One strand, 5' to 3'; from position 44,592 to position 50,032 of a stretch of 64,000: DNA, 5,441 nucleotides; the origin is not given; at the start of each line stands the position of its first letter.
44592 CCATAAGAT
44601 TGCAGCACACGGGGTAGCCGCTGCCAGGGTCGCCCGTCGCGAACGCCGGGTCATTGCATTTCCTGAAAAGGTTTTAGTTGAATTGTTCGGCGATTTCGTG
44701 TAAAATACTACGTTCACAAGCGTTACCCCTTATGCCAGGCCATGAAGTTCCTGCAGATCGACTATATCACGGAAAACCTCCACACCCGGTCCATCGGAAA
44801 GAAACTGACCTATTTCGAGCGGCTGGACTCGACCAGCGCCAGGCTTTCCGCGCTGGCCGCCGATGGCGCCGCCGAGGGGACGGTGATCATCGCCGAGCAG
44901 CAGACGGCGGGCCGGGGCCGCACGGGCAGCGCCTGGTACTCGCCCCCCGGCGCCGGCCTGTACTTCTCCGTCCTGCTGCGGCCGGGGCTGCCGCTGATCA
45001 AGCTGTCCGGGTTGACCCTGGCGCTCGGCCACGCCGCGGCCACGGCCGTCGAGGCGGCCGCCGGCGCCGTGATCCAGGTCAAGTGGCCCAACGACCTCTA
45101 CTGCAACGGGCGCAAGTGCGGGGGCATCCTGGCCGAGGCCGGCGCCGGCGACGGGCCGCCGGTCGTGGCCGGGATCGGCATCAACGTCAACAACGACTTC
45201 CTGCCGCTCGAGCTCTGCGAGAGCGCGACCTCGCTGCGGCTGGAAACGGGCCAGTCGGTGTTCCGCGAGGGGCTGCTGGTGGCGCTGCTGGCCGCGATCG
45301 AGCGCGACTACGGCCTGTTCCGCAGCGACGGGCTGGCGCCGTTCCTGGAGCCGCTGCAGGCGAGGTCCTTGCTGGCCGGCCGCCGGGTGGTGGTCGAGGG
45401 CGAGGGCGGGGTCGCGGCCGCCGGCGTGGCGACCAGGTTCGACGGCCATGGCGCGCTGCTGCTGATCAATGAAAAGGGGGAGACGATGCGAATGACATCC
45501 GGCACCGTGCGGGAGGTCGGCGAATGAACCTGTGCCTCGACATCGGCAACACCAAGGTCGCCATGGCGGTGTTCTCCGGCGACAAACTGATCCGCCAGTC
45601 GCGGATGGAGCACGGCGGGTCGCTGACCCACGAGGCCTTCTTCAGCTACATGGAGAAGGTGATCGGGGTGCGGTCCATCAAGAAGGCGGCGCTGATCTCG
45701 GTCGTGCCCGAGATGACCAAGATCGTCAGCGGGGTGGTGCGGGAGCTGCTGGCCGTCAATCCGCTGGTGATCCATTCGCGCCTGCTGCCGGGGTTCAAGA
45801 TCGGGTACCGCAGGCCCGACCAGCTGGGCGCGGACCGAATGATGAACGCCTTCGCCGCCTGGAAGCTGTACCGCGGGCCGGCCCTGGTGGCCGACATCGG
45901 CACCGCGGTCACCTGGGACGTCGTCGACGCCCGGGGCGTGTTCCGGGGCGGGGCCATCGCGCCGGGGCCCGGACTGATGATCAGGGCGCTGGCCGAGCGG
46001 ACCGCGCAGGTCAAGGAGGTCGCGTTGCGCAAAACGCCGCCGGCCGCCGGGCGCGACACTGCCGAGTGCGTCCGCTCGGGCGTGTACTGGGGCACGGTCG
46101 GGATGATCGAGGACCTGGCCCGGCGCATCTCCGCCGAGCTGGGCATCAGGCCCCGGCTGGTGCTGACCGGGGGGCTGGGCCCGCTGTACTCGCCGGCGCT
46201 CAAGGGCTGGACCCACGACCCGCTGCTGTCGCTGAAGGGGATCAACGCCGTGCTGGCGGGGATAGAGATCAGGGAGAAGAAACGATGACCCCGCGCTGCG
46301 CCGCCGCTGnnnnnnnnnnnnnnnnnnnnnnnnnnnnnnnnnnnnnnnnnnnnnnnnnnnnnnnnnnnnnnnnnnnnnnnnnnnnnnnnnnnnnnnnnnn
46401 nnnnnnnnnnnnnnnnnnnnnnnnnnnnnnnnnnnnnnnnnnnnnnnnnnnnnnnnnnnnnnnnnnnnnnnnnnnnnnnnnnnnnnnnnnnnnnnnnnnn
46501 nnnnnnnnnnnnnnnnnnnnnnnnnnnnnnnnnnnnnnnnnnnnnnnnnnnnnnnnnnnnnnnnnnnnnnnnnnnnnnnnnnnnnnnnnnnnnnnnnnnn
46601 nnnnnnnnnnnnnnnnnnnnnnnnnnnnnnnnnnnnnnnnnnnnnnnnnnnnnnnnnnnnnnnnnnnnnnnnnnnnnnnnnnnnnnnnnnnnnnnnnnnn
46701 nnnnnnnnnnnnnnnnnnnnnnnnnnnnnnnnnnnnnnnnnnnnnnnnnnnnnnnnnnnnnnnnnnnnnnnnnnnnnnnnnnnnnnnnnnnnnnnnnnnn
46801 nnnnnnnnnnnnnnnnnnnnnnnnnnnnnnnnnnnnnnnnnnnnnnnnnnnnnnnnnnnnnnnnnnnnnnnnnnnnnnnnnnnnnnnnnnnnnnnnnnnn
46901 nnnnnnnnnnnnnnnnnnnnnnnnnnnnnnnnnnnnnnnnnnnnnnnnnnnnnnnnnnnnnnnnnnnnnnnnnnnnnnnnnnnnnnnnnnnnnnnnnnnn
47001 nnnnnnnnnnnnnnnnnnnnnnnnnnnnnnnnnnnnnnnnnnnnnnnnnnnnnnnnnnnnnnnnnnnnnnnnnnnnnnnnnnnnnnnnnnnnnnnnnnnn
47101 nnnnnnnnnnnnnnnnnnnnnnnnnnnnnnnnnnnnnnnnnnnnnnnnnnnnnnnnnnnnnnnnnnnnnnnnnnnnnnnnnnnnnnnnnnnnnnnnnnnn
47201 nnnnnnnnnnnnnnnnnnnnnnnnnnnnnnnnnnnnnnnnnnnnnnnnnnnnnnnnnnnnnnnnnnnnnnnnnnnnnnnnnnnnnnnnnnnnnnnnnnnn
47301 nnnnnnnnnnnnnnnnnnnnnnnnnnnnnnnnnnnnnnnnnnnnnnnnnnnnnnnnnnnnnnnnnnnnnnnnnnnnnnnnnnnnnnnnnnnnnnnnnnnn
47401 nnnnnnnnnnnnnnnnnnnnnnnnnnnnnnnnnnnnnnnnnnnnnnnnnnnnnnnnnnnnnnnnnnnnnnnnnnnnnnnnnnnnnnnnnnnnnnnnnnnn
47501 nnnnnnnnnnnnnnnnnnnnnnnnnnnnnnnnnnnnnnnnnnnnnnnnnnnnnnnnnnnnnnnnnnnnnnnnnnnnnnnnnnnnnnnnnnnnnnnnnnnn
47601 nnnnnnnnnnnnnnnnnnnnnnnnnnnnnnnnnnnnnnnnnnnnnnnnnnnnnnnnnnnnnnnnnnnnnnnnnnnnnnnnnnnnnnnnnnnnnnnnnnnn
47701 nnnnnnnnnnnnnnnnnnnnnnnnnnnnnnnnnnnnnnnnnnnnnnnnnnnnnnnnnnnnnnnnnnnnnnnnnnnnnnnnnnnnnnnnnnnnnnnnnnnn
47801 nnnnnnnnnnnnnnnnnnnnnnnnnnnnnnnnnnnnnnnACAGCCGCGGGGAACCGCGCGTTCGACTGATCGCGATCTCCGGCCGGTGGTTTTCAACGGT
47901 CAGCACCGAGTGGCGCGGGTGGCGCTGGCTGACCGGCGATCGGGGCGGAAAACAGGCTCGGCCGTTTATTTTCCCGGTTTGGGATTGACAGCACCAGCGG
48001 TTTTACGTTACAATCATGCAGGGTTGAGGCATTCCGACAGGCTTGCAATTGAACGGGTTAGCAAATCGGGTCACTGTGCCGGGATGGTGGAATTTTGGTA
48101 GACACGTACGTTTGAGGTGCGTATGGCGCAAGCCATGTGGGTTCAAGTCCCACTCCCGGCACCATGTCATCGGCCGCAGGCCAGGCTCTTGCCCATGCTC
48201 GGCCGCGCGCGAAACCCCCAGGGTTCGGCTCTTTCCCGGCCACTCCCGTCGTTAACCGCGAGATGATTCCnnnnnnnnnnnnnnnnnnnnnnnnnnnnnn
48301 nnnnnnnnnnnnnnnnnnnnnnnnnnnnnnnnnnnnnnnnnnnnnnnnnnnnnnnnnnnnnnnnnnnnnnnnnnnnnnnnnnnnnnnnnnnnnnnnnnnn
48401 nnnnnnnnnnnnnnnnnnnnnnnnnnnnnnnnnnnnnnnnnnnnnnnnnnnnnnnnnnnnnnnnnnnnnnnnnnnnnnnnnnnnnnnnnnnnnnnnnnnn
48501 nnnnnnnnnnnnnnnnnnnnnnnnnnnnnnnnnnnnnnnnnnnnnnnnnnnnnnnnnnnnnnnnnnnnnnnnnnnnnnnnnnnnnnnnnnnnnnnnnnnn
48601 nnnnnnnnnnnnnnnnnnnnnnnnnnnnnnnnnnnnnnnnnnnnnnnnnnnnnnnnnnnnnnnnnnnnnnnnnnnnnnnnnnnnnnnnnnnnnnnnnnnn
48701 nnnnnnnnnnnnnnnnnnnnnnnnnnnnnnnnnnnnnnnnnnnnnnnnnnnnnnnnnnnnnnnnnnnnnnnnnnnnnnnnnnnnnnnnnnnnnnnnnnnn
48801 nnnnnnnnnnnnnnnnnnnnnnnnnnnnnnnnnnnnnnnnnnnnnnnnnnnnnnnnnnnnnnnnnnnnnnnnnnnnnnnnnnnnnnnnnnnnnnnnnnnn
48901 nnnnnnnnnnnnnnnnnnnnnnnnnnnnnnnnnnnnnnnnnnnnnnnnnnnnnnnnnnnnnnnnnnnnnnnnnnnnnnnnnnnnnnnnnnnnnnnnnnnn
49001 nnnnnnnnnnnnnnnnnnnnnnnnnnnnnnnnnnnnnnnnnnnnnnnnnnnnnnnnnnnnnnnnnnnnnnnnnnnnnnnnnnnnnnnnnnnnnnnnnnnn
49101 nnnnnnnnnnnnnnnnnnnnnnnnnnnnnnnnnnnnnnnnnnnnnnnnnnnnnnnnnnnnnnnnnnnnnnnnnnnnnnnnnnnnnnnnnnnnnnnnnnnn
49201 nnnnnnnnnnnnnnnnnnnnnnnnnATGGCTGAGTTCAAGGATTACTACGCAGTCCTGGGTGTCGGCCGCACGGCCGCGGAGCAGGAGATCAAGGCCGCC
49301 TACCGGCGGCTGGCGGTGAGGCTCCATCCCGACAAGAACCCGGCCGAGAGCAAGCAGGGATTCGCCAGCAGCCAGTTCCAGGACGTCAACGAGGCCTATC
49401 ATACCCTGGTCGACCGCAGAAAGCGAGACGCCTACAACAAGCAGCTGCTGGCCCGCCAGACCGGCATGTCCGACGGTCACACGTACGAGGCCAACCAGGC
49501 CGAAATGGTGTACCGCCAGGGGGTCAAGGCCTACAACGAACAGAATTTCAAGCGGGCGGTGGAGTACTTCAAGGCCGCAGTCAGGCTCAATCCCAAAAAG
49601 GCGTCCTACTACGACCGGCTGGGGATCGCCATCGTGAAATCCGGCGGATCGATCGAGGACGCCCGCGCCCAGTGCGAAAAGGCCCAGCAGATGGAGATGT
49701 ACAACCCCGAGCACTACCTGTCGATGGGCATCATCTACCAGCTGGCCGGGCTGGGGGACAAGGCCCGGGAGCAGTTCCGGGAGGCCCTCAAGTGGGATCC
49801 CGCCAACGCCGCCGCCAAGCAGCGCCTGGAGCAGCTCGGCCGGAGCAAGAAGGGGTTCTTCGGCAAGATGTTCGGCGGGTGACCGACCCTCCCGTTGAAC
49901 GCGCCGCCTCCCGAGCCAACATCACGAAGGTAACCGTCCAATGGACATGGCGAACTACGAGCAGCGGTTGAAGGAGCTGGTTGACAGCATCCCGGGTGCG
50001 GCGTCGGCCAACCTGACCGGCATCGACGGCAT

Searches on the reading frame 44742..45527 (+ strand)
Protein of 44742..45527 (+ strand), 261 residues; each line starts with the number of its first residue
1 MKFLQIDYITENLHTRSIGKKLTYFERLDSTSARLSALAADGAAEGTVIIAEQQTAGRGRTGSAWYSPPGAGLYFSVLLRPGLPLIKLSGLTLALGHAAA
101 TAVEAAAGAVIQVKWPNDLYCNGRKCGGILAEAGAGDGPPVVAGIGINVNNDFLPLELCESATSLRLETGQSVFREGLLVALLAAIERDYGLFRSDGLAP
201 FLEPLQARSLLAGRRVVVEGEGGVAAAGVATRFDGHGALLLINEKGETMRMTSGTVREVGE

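Call 44: search_protein_families(library=pfam, proteins=[window:44742-45527:+], max_evalue=0.00001)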
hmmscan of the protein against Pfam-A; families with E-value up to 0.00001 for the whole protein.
window:44742-45527:+ (261 aa): 1 family
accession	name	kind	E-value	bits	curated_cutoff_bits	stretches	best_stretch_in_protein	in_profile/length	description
PF03099.24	BPL_LplA_LipB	-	1.2e-19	70.9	21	1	24-135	1-119/133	Biotin/lipoate A/B protein ligase family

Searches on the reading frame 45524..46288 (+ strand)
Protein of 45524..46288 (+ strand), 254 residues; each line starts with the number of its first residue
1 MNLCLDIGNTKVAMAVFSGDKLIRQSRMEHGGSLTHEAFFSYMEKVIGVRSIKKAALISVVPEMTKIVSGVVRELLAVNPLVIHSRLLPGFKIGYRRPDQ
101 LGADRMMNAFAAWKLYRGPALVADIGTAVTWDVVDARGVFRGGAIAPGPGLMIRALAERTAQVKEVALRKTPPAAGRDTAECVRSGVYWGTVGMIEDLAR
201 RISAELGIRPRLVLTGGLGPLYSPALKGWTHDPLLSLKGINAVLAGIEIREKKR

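Call 44: search_protein_families(library=pfam, proteins=[window:45524-46288:+], max_evalue=0.00001)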
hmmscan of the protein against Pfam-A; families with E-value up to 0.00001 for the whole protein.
window:45524-46288:+ (254 aa): 1 family
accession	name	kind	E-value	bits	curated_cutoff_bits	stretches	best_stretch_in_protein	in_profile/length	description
PF03309.20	Pan_kinase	-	1.3e-55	188.9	24.7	1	3-201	2-205/205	Type III pantothenate kinase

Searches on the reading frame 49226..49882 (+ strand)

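Call 45: search_protein_families(library=pfam, proteins=[window:49226-49882:+], max_evalue=0.00001)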
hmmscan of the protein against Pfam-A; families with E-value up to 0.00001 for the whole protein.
window:49226-49882:+ (218 aa): 5 families
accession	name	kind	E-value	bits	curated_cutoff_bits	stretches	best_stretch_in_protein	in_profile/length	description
PF00226.36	DnaJ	-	9e-22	77.4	27.8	1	6-71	1-63/63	DnaJ domain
PF07719.23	TPR_2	-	1e-10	41.3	27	0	96-124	5-33/34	Tetratricopeptide repeat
PF00515.34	TPR_1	-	1.5e-07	31.4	27.8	0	96-124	5-33/34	Tetratricopeptide repeat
PF13181.12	TPR_8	-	2.7e-07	30.6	25.7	0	102-124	11-33/34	Tetratricopeptide repeat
PF13414.12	TPR_11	-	6.5e-07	29.4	26.8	0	105-140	7-42/42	TPR repeat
